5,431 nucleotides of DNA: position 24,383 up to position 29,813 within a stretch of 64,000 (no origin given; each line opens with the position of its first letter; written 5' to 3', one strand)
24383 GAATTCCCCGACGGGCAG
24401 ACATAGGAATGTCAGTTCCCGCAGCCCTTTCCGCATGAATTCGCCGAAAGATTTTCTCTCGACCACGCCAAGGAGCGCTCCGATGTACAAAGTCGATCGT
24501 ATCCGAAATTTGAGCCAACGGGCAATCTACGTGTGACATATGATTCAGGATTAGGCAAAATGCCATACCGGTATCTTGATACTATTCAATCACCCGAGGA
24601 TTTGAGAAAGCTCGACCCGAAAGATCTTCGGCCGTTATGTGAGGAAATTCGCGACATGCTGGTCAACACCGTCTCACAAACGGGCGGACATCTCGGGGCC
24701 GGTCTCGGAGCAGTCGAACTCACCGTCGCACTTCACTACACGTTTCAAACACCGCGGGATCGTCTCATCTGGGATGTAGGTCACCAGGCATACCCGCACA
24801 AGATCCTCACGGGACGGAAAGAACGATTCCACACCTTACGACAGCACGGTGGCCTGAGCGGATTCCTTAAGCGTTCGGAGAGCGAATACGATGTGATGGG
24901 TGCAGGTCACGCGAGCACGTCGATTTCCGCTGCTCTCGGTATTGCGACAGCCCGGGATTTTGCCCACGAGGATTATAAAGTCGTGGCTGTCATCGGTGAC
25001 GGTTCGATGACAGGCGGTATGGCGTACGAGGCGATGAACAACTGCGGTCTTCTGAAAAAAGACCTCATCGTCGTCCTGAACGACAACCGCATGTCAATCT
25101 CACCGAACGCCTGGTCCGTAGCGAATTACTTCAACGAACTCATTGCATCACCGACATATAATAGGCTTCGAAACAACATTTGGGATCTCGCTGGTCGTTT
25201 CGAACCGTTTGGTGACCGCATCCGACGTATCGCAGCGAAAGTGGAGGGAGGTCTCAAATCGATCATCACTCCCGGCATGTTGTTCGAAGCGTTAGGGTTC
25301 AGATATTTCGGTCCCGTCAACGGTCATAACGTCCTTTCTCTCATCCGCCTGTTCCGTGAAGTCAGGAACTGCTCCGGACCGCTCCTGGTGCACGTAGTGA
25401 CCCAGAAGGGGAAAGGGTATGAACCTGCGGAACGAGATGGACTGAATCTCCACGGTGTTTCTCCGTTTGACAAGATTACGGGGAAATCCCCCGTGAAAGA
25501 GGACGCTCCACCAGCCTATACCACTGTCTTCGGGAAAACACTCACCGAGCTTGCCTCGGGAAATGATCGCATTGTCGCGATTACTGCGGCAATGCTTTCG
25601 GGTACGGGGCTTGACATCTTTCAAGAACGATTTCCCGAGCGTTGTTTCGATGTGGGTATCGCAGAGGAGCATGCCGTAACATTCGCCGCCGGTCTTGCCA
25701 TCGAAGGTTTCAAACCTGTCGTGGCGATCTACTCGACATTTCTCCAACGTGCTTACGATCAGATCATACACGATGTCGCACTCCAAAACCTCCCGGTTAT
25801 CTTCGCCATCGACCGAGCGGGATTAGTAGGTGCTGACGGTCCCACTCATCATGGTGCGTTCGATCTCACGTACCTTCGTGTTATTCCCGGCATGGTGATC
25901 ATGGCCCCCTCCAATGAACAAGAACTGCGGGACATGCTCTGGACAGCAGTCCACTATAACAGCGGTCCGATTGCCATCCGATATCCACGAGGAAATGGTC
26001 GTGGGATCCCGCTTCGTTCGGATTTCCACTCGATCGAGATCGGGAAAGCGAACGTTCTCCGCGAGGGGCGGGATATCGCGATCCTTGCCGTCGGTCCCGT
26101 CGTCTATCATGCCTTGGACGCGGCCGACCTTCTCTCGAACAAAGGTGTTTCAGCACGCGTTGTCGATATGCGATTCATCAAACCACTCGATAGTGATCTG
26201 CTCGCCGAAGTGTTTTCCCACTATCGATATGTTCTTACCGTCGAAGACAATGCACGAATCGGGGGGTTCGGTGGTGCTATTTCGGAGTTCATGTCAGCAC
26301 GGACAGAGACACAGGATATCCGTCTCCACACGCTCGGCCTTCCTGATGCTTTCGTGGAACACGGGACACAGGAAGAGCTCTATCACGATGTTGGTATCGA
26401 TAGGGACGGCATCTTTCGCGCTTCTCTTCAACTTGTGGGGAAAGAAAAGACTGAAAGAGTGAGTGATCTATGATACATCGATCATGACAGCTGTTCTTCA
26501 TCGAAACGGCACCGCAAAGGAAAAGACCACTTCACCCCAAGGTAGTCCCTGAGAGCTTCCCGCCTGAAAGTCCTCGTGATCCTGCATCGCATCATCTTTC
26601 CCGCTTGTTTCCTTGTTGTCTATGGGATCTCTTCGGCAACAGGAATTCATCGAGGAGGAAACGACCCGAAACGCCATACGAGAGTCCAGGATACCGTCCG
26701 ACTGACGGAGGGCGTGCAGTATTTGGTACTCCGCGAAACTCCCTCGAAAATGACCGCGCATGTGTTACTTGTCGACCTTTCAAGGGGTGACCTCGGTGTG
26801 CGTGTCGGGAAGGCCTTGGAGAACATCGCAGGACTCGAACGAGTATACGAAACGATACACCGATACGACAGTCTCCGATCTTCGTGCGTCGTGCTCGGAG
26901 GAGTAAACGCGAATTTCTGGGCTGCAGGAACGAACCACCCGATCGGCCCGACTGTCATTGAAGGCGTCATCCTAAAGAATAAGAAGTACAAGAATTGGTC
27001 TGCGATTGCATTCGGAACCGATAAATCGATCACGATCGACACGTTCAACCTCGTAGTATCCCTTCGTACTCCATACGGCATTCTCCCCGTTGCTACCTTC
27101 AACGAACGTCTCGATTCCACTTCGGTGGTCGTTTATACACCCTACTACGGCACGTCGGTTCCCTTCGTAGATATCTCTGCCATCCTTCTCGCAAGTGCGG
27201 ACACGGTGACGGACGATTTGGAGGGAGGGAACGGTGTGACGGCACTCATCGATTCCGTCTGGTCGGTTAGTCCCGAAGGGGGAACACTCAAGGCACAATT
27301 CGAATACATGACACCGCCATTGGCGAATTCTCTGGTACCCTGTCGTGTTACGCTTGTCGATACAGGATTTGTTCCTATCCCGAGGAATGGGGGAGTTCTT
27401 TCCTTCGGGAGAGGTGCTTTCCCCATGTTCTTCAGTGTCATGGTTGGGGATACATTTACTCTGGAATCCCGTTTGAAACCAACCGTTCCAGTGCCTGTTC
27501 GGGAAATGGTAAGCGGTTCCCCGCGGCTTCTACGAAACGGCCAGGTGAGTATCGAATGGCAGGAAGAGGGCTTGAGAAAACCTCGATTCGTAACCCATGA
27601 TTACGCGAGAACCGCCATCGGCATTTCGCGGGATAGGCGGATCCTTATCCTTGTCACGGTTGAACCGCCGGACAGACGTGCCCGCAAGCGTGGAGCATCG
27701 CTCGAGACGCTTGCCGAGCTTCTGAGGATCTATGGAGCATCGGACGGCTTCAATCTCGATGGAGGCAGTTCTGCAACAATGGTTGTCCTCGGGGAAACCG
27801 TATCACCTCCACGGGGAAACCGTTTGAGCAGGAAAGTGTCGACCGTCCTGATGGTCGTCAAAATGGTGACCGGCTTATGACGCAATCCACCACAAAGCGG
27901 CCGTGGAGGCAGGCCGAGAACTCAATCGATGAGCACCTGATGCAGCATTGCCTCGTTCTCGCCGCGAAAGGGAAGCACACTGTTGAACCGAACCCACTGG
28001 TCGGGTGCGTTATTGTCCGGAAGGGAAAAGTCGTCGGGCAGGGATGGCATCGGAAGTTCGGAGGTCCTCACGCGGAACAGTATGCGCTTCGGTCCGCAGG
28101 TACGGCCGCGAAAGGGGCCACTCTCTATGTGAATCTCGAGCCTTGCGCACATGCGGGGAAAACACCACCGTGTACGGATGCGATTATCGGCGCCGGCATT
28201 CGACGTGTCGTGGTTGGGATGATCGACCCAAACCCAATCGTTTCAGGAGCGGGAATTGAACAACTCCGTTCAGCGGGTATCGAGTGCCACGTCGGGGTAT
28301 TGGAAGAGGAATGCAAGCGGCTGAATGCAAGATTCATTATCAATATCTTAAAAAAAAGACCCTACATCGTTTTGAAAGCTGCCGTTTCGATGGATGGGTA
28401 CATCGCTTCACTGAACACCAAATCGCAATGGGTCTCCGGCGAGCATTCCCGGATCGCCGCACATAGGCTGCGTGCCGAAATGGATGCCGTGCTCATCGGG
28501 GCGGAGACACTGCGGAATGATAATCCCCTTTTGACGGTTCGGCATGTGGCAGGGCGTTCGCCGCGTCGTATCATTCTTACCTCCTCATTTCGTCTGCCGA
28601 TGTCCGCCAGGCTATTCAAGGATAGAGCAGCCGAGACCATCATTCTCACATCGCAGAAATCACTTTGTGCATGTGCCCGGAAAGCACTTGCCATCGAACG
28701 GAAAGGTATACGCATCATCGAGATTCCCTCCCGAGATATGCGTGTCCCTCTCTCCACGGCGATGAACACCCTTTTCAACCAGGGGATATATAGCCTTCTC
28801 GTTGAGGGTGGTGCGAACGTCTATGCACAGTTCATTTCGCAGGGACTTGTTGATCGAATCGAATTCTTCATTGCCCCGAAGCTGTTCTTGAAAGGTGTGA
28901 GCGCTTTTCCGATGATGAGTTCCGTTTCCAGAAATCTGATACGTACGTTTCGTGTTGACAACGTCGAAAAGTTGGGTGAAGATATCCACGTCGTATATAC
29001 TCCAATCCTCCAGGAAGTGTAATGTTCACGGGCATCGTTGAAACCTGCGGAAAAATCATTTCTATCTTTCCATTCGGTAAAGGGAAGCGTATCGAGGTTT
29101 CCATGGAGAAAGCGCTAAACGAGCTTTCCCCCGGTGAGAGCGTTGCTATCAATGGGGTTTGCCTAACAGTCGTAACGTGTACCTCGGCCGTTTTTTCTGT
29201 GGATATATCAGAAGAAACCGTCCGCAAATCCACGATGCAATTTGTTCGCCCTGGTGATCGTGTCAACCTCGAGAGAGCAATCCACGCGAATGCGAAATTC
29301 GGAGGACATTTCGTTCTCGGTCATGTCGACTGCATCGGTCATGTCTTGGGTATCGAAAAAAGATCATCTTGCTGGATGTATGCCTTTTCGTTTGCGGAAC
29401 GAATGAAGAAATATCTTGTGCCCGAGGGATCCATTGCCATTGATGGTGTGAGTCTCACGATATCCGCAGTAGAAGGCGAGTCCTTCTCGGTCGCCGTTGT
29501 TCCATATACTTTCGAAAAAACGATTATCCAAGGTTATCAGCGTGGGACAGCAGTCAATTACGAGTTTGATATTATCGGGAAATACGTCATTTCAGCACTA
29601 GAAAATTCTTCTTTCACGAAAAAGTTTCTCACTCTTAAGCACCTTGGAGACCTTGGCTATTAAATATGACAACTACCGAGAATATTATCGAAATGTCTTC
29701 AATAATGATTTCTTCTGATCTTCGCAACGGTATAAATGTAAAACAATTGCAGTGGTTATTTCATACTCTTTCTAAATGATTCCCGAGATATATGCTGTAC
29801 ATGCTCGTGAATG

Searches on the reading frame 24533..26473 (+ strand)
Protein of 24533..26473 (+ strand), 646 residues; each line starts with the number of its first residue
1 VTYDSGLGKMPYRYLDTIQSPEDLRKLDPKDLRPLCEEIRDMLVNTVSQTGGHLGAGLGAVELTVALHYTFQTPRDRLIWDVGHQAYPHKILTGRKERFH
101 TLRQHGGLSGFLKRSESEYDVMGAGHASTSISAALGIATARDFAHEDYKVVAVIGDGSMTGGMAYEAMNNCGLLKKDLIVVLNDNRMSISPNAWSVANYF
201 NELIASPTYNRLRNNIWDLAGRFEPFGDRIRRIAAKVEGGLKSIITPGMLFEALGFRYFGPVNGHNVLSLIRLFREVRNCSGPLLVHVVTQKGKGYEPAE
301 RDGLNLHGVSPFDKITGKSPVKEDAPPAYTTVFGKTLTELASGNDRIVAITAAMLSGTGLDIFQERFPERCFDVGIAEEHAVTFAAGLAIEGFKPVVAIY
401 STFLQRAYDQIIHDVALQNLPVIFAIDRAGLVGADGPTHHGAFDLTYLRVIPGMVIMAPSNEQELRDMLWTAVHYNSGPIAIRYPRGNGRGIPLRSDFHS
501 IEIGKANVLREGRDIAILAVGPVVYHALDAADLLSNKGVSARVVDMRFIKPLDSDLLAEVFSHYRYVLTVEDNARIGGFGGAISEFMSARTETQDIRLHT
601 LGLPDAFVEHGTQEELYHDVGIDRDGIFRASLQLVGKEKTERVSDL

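Call 75: search_protein_families(library=pfam, proteins=[window:24533-26473:+], max_evalue=0.001)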
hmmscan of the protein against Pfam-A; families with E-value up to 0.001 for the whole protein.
window:24533-26473:+ (646 aa): 8 families
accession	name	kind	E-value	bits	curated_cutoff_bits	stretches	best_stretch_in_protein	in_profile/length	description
PF13292.11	DXP_synthase_N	-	4.8e-119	397.1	21.2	1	15-290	1-274/274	1-deoxy-D-xylulose-5-phosphate synthase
PF02779.29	Transket_pyr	-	1.3e-50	171.9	27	1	327-490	3-173/174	Transketolase, pyrimidine binding domain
PF02780.25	Transketolase_C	-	2.1e-34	118.5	25.9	1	504-627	1-124/124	Transketolase, C-terminal domain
PF02775.26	TPP_enzyme_C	-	1.1e-05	25.7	21.9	1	122-202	25-99/151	Thiamine pyrophosphate enzyme, C-terminal TPP binding domain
PF00676.26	E1_dh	-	6.4e-05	22.5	22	1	122-194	100-170/300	Dehydrogenase E1 component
PF00456.26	Transketolase_N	-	0.00015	21.3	22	1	37-190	7-188/334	Transketolase, thiamine diphosphate binding domain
PF22613.1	Transketolase_C_1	-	0.00044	20.9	27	1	512-555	11-54/113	Transketolase-like TK C-terminal domain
PF17147.9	PFOR_II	-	0.00088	20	27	0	514-590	2-78/102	Pyruvate:ferredoxin oxidoreductase core domain II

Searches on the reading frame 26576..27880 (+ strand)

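Call 75: search_protein_families(library=pfam, proteins=[window:26576-27880:+], max_evalue=0.001)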
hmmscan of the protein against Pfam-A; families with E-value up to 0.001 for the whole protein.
window:26576-27880:+ (434 aa): 1 family
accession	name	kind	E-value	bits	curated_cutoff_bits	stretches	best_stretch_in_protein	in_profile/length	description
PF09992.14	NAGPA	-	2.1e-27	96.8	25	1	271-427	26-168/169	Phosphodiester glycosidase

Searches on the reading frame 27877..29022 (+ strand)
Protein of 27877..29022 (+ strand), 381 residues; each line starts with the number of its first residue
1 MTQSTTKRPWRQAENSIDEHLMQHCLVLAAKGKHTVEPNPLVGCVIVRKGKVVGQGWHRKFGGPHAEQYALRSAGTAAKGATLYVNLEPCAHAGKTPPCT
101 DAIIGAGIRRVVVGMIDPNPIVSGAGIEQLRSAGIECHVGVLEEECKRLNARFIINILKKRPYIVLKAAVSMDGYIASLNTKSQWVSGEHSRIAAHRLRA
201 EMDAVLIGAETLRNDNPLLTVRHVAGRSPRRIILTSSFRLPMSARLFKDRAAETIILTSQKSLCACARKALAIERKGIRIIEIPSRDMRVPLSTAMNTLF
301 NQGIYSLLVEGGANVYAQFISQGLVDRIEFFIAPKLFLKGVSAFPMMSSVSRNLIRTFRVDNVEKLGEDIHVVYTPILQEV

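Call 75: search_protein_families(library=pfam, proteins=[window:27877-29022:+], max_evalue=0.001)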
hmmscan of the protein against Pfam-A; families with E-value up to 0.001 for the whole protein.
window:27877-29022:+ (381 aa): 3 families
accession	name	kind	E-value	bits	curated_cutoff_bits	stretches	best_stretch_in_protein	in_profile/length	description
PF01872.23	RibD_C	-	1.1e-43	149.8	24.1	1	162-372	1-197/197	RibD C-terminal domain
PF00383.29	dCMP_cyt_deam_1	-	1.9e-20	73.1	25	1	17-115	3-102/102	Cytidine and deoxycytidylate deaminase zinc-binding region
PF14437.12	MafB19-deam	-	3.2e-12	47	27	1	41-154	24-138/142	MafB19-like deaminase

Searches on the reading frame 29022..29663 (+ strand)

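Call 75: search_protein_families(library=pfam, proteins=[window:29022-29663:+], max_evalue=0.001)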
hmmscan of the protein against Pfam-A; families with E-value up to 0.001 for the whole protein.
window:29022-29663:+ (213 aa): 1 family
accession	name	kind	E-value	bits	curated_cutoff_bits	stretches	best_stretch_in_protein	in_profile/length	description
PF00677.23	Lum_binding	-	1.6e-46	156.6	27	2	100-183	2-86/86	Lumazine binding domain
